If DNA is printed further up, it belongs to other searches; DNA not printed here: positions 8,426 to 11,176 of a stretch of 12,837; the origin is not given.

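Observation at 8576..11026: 816-aa nuclease-NTPase fusion in the P4 psu/cos-int defence hotspot: candidate uncharacterised single-gene anti-phage system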

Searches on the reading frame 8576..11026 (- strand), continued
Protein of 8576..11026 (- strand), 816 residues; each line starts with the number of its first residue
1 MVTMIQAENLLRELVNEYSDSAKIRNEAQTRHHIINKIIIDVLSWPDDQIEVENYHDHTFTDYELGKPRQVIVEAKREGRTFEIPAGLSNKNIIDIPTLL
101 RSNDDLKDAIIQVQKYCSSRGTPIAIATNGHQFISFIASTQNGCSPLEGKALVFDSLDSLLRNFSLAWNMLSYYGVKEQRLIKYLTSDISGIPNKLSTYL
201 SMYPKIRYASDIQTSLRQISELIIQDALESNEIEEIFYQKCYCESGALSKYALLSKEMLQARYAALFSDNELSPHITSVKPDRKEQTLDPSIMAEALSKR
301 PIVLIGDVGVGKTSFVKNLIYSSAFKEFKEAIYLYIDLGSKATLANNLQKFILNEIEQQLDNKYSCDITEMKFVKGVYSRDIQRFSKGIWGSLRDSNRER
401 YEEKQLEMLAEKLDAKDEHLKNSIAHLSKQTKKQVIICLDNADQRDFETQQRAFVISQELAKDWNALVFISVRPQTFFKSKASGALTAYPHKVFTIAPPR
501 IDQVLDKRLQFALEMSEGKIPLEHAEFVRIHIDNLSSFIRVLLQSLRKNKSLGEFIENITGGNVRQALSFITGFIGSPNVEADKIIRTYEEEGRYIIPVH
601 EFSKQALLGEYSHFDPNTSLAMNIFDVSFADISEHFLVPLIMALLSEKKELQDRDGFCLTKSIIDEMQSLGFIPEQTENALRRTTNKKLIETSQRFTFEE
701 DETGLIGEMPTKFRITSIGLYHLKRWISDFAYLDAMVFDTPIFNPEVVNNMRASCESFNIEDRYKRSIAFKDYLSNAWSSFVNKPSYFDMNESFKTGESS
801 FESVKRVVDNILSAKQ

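Call 74: get_annotated_region(hit=H26, flank=8000)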
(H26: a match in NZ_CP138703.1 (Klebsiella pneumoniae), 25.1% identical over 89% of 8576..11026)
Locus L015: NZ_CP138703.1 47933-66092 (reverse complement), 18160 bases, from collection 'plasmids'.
description: Klebsiella pneumoniae strain 11770 plasmid unnamed2, complete sequence
organism: Klebsiella pneumoniae (NCBI taxid 573)
taxonomy: Bacteria; Pseudomonadota; Gammaproteobacteria; Enterobacterales; Enterobacteriaceae; Klebsiella; Klebsiella pneumoniae
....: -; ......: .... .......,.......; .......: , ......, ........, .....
typing (MOB-suite, as given by PLSDB): conjugative; replicon IncFIB,IncFII,rep_cluster_2183; relaxase MOBF,MOBF; mating-pair formation MPF_F
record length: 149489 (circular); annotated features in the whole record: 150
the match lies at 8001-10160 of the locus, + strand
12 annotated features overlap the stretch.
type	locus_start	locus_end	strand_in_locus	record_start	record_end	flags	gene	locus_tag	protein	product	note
CDS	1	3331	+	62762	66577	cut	-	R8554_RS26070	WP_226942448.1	hypothetical protein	-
CDS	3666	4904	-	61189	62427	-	-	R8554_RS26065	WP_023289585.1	IS110 family transposase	-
CDS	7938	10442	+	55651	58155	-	-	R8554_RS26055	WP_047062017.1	hypothetical protein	-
CDS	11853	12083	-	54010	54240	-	-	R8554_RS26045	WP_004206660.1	hypothetical protein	-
CDS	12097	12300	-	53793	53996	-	-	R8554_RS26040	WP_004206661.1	HHA domain-containing protein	-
CDS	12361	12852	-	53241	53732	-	-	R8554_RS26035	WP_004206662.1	hypothetical protein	-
CDS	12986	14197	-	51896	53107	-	-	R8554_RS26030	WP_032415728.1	hypothetical protein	-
CDS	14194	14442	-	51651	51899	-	-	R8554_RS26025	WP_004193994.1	hypothetical protein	-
predicted_resistance_gene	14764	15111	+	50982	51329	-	arsR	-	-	As(III)-sensing metalloregulatory transcriptional repressor ArsR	predicted by amrfinderplus; class ARSENIC; identity 98.28%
CDS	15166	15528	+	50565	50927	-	arsD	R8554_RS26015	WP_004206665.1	arsenite efflux transporter metallochaperone ArsD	-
predicted_resistance_gene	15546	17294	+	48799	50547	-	arsA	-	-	arsenite efflux transporter ATPase subunit ArsA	predicted by amrfinderplus; class ARSENIC; identity 98.8%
predicted_resistance_gene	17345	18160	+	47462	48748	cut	arsB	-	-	arsenite efflux transporter membrane subunit ArsB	predicted by amrfinderplus; class ARSENIC; identity 98.83%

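Call 75: search_protein_representatives(protein=window:8576-11026:-)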
Query: 816 residues. Proteins with E-value up to 0.001 (for the whole library): 1865; up to 1e-10: 1286; up to 1e-30: 531. The best 150 are listed.
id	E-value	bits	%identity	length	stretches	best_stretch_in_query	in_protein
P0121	5.4e-265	897.8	49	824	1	2-811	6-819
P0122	1.2e-246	837.2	52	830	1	11-815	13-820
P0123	2.1e-229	780.2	47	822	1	24-807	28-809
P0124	6.1e-226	768.7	46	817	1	2-807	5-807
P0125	1.6e-220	750.8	55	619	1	4-609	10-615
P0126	3.0e-219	746.6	44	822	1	12-808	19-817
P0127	6.2e-218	742.2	44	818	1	13-807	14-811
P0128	4.1e-216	736.2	44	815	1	2-808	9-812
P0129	6.2e-203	692.6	41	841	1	4-810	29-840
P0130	1.4e-202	691.5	41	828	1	10-808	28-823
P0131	3.6e-199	680.2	42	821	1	8-808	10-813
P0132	1.6e-190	651.6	42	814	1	11-789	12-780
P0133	1.7e-190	651.5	55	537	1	282-808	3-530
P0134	3.0e-188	644.1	40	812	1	7-806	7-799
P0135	1.1e-183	629.0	40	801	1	7-807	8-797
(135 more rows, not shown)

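Call 77: search_protein_families(library=padloc, alignment_id=A2, max_evalue=0.001)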
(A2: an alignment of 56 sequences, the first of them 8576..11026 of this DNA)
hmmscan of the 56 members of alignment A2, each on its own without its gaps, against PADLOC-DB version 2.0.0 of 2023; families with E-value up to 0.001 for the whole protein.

A. member 1, window:8576-11026:- (816 aa): 1 family
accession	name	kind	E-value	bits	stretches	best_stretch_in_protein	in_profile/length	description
PDLC04140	mad8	-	0.00025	18.6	1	298-477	26-237/314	mads_8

B. families by the number of members that match (of 56 scanned): 6 families
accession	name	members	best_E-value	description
PDLC04140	mad8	10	6.2e-06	mads_8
PDLC02643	DrmMI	1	0.00031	DrmMI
PDLC03604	REase_MTase_IIG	1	0.00036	Type IIG restriction enzyme-methyltransferase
PDLC04956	PDC-S20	1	0.00076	-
PDLC03034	MTase_I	1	0.00079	Type I methyltransferase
PDLC00304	PtuA1|PtuA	1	0.00091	AAA ATPase domain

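Call 78: search_protein_families(library=pfam, alignment_id=A2, max_evalue=0.001)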
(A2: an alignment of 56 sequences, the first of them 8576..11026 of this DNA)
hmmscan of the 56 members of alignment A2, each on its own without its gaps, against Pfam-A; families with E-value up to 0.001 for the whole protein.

A. member 1, window:8576-11026:- (816 aa): 3 families
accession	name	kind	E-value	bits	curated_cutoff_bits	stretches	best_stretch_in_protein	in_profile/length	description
PF13401.12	AAA_22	-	2e-06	28.5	27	1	299-444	5-95/130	AAA domain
PF12775.13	AAA_7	-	0.00017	21.7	25.8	1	298-365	32-95/181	P-loop containing dynein motor region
PF13191.12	AAA_16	-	0.00037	21.5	32.6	0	300-452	25-151/167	AAA ATPase domain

B. families by the number of members that match (of 56 scanned): 19 families
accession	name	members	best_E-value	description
PF13191.12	AAA_16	43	1.7e-09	AAA ATPase domain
PF13401.12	AAA_22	34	3.2e-08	AAA domain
PF05729.18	NACHT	13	1.4e-08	NACHT domain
PF07693.20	KAP_NTPase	8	1.2e-06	KAP family P-loop domain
PF01637.24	ATPase_2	6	2.3e-06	ATPase domain predominantly from Archaea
PF12775.13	AAA_7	4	0.00017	P-loop containing dynein motor region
PF08477.19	Roc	4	0.00028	Ras of Complex, Roc, domain of DAPkinase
PF04313.20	HSDR_N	3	1.6e-05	Type I restriction enzyme R protein N terminus (HSDR_N)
PF13588.12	HSDR_N_2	2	0.00023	Type I restriction enzyme R protein N terminus (HSDR_N)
PF03193.22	RsgA_GTPase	2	0.00083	RsgA GTPase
PF25199.1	nSTAND_NTPase5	1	3.4e-05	Novel STAND NTPase 5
PF05673.19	DUF815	1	0.00012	Protein of unknown function (DUF815)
PF06745.19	ATPase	1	0.00023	KaiC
PF06099.16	Phenol_hyd_sub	1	0.00025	Phenol hydroxylase subunit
PF08011.17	PDDEXK_9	1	0.00054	PD-(D/E)XK nuclease superfamily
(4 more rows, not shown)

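Call 85: list_cluster_members(proteins=[window:8576-11026:-, P0003, P0121])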
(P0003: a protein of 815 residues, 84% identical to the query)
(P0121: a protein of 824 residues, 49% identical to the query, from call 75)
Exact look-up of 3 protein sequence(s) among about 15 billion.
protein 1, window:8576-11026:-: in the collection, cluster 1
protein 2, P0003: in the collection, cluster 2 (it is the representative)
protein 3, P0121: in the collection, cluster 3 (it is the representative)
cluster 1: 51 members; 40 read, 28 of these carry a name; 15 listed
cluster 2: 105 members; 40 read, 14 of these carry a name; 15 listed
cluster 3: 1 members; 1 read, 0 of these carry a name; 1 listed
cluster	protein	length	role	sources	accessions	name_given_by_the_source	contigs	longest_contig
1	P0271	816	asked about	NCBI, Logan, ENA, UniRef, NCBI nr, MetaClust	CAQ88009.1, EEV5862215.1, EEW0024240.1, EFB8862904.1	TPA: hypothetical protein RFY71_004227 [Escherichia coli] | Uncharacterized protein n=2 Tax=Escherichia TaxID=561 RepID=B7LUV1_ESCF3 | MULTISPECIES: hypothetical protein [Escherichia]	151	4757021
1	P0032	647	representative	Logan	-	-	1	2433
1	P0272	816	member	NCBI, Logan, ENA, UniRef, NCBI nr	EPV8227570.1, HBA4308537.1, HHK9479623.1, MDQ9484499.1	hypothetical protein RF127_05655 [Escherichia coli] | hypothetical protein n=1 Tax=Escherichia coli TaxID=562 RepID=UPI000D02004A | hypothetical protein [Escherichia coli]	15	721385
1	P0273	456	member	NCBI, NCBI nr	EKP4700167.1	hypothetical protein P3163_004620, partial [Escherichia coli] | hypothetical protein [Escherichia coli]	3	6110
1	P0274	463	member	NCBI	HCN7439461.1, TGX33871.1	TPA: hypothetical protein N6265_004449, partial [Escherichia coli]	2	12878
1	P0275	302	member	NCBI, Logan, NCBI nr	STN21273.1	Uncharacterised protein [Escherichia fergusonii]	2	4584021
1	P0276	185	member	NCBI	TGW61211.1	hypothetical protein E5P09_22485, partial [Escherichia coli]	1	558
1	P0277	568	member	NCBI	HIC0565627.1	TPA: hypothetical protein ACWZTH_004472 [Escherichia coli]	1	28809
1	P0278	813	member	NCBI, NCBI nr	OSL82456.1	hypothetical protein EAZG_02681 [Escherichia coli TA249]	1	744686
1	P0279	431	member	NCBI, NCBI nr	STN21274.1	Uncharacterised protein [Escherichia fergusonii]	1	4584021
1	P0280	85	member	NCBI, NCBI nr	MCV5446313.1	hypothetical protein OFN46_32570, partial [Escherichia coli] | hypothetical protein [Escherichia coli]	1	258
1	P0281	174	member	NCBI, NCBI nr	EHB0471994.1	hypothetical protein JQ017_005197, partial [Escherichia coli] | hypothetical protein [Escherichia coli]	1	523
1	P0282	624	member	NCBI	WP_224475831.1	hypothetical protein, partial [Escherichia coli]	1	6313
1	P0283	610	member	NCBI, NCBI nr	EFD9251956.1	hypothetical protein F0D88_23805, partial [Escherichia coli] | hypothetical protein [Escherichia coli]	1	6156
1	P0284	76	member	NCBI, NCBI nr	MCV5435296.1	hypothetical protein OFN37_39955, partial [Escherichia coli] | hypothetical protein [Escherichia coli]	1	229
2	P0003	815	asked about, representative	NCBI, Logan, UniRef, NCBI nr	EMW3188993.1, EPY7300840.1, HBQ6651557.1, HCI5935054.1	TPA: hypothetical protein NPN45_001154 [Klebsiella quasipneumoniae subsp. quasipneumoniae] | hypothetical protein n=1 Tax=Klebsiella quasipneumoniae TaxID=1463165 RepID=UPI001083B0F2 | hypothetical protein [Klebsiella quasipneumoniae]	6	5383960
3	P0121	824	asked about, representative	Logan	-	-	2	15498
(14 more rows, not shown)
